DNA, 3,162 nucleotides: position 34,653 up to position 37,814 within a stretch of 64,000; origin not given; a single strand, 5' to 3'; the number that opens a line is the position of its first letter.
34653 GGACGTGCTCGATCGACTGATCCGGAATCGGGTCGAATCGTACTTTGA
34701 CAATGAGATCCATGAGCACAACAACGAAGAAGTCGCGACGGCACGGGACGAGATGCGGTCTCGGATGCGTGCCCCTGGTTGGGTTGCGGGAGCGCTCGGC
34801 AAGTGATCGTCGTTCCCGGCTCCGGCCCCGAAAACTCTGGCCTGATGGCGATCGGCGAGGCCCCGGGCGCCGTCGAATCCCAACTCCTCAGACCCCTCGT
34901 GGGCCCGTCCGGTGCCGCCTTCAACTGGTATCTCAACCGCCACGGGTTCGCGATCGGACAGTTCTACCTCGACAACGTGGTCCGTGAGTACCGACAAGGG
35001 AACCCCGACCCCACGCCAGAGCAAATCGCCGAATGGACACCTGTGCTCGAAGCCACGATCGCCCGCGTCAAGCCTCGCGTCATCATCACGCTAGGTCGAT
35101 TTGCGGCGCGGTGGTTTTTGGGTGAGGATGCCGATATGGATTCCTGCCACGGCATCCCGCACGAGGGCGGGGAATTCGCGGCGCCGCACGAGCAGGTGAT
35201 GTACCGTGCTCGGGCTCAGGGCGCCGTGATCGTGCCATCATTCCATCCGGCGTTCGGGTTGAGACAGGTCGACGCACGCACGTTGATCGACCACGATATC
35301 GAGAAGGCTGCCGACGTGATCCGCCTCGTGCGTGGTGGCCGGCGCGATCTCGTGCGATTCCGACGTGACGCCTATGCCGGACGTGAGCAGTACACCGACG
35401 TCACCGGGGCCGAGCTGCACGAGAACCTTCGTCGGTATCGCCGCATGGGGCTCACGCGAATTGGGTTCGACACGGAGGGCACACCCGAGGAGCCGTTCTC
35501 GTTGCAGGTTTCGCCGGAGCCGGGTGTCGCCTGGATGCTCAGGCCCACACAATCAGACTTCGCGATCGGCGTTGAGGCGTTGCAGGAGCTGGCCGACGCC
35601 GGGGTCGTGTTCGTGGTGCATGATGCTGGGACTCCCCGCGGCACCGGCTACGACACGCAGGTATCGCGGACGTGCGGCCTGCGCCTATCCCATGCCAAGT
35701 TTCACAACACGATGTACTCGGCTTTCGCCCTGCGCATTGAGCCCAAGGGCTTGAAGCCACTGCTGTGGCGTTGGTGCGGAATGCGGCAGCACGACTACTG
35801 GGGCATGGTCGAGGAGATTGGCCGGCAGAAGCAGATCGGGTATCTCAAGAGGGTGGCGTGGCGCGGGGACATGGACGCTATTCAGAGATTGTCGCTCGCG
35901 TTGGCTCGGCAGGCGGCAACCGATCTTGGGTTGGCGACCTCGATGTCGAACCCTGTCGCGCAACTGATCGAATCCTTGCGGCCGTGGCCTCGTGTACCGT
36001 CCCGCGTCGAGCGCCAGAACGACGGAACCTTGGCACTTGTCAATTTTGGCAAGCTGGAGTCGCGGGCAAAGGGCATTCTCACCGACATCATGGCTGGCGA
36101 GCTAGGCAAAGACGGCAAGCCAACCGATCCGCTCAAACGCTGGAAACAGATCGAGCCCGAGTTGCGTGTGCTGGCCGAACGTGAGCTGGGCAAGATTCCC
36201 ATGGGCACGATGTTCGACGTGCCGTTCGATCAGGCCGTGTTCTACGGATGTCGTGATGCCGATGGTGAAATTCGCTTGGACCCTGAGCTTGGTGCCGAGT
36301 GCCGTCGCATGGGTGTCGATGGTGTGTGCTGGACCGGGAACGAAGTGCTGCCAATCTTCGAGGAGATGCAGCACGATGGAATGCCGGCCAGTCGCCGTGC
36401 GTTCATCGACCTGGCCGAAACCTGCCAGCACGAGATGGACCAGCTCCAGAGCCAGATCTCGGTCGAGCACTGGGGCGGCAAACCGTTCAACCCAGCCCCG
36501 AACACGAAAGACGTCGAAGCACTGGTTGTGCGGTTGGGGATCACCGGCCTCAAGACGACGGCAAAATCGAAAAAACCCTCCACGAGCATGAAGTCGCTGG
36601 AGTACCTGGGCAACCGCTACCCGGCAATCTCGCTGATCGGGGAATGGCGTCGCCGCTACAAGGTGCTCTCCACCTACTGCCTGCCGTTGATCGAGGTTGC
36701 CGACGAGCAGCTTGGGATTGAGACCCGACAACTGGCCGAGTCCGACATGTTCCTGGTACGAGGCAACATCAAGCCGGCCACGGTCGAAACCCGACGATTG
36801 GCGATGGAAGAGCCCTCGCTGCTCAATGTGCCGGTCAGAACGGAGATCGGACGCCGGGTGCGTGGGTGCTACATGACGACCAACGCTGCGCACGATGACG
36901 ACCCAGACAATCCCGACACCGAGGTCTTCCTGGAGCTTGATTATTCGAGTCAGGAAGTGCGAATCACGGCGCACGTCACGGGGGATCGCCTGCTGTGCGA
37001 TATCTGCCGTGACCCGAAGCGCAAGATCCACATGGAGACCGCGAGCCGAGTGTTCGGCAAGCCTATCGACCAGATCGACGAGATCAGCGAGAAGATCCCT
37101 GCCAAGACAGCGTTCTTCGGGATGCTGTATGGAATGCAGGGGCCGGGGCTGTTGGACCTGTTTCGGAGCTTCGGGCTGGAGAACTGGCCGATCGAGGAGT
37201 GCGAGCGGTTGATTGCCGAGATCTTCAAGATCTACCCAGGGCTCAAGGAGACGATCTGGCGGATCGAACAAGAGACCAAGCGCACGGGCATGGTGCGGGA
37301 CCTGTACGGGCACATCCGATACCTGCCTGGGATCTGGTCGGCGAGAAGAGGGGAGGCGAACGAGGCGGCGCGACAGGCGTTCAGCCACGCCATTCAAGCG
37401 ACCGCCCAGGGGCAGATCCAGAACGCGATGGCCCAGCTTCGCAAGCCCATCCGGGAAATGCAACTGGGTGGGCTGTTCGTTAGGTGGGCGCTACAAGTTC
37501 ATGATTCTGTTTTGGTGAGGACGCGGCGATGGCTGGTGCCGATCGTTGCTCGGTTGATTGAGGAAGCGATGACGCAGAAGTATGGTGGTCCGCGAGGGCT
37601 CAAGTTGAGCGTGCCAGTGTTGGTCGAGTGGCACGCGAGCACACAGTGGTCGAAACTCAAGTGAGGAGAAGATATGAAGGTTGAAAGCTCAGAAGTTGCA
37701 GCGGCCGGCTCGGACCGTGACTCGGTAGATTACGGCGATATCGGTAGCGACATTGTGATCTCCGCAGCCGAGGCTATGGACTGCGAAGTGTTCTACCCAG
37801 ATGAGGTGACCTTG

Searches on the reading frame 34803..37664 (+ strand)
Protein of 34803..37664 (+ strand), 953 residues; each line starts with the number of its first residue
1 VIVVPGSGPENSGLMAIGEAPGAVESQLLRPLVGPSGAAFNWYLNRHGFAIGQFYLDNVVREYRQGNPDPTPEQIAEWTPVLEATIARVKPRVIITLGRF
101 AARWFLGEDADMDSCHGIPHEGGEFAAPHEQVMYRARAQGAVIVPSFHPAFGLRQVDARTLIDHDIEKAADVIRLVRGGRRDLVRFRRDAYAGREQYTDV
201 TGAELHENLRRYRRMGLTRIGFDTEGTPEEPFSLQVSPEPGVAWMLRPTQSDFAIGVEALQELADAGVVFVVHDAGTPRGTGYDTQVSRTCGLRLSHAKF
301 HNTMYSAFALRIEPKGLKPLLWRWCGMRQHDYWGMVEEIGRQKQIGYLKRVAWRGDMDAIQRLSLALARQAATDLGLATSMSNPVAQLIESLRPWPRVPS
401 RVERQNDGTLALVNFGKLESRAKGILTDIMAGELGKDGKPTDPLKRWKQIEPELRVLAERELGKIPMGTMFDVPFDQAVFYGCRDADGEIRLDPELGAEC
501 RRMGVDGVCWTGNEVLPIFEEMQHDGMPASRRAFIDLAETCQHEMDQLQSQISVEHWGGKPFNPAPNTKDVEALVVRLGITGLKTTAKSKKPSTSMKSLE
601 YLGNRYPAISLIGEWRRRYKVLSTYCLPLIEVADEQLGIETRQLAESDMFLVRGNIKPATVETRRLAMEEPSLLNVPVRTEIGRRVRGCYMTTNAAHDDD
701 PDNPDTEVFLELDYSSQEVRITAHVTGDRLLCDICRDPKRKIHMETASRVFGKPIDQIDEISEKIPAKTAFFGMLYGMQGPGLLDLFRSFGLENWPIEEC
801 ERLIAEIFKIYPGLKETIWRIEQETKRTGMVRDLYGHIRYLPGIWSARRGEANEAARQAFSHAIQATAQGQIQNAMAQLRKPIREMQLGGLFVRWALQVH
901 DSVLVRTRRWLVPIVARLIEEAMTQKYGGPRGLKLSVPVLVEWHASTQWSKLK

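Call 24: search_protein_families(library=phrogs, proteins=[window:34803-37664:+], max_evalue=0.001)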
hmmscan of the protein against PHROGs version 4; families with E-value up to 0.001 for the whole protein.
window:34803-37664:+ (953 aa): 4 families
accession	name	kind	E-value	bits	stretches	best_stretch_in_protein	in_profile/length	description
phrog_17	-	DNA, RNA and nucleotide metabolism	1.1e-59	203.6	1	59-950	537-1231/1445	DNA polymerase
phrog_2573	-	DNA, RNA and nucleotide metabolism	2e-23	84.1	1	707-924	17-246/336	DNA polymerase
phrog_5995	-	DNA, RNA and nucleotide metabolism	9.2e-20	72.2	1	797-926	21-147/236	DNA polymerase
phrog_10285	-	DNA, RNA and nucleotide metabolism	8.8e-06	26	1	671-761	30-108/321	DNA polymerase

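Call 25: search_protein_families(library=pfam, proteins=[window:34803-37664:+], max_evalue=0.001)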
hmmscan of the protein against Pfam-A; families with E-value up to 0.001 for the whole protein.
window:34803-37664:+ (953 aa): 2 families
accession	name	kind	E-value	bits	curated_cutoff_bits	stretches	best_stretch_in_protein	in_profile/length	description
PF00476.26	DNA_pol_A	-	4.7e-58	197.4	34.3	1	536-950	6-380/381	DNA polymerase family A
PF03167.25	UDG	-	7.2e-20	71.9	24.3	1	5-155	1-124/141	Uracil DNA glycosylase superfamily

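Call 26: search_dna_similar(query=window:34803-37664:+, collection=phages, mode=protein, max_rows=25)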
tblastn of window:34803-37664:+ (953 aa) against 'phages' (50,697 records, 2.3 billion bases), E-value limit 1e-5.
Records with a match: 1117; places in all: 1118; records where one place covers at least 80% of the query: 0.
Best place of each record, by identity: <60% 1117.
By first word of the organism name: Staphylococcus 284; Microbacterium 193; Bacillus 154; Vibrio 83; Gordonia 68; Enterococcus 66; Listeria 52; Bacteriophage 35; Mycobacterium 25; Thermus 17; and 36 more.
By host as written in the record: - 99; Staphylococcus aureus 96; Microbacterium foliorum NRRL B-24224 SEA 95; Microbacterium foliorum NRRL B-24224 78; Listeria monocytogenes 43; Vibrio harveyi BAA-1116 34; Gordonia rubripertincta NRRL B-16540 33; Enterococcus faecalis 23; and 253 more.
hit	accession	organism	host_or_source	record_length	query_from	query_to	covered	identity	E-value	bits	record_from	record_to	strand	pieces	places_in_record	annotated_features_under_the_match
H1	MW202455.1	Caudoviricetes sp.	Manatee Spring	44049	6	943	59%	26.6%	1e-13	155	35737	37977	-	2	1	DNA polymerase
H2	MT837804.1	Bacteriophage sp.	human fecal samples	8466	416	923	53%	27.1%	1e-32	143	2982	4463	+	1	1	record has no annotation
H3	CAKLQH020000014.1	Acinetobacter phage MD-2021a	not known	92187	469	949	50%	27.5%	2e-25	120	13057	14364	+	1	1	polA: DNA polymerase I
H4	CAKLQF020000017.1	Acinetobacter phage MD-2021a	not known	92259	469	949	50%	27.5%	2e-25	120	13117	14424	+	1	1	polA: DNA polymerase I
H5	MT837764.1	Bacteriophage sp.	human fecal samples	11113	459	953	52%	26.4%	2e-31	139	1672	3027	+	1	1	record has no annotation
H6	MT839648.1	Bacteriophage sp.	human fecal samples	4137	469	949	50%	26.8%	2e-30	135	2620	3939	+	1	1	record has no annotation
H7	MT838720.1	Bacteriophage sp.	human fecal samples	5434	462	953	52%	25.8%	5e-29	131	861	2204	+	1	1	record has no annotation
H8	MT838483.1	Bacteriophage sp.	human fecal samples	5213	473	951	50%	26.5%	1e-20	104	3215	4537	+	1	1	record has no annotation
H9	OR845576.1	Escherichia phage ECO95 1-6-1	Escherichia coli O157:H7 ATCC 43895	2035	469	951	51%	26.0%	5e-26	120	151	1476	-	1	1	record has no annotation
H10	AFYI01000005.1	Salmonella enterica subsp. enterica serovar Infantis str. ...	Homo sapiens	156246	469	951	51%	26.0%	2e-25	120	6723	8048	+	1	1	DNA-directed DNA polymerase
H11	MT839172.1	Bacteriophage sp.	human fecal samples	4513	481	926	47%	27.9%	1e-26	124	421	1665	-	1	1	record has no annotation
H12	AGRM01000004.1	Salmonella enterica subsp. houtenae str. ATCC BAA-1581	Homo sapiens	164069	469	951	51%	25.6%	9e-25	118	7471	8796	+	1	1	DNA-directed DNA polymerase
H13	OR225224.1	Sphingomonas phage Birtae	Sphingomonas sp. LR55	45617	407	951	57%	22.4%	4e-7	61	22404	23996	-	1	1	DNA polymerase I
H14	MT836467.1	Bacteriophage sp.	human fecal samples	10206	518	953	46%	27.6%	1e-29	133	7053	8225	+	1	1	record has no annotation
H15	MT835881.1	Bacteriophage sp.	human fecal samples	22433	521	953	45%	27.3%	5e-29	132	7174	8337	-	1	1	record has no annotation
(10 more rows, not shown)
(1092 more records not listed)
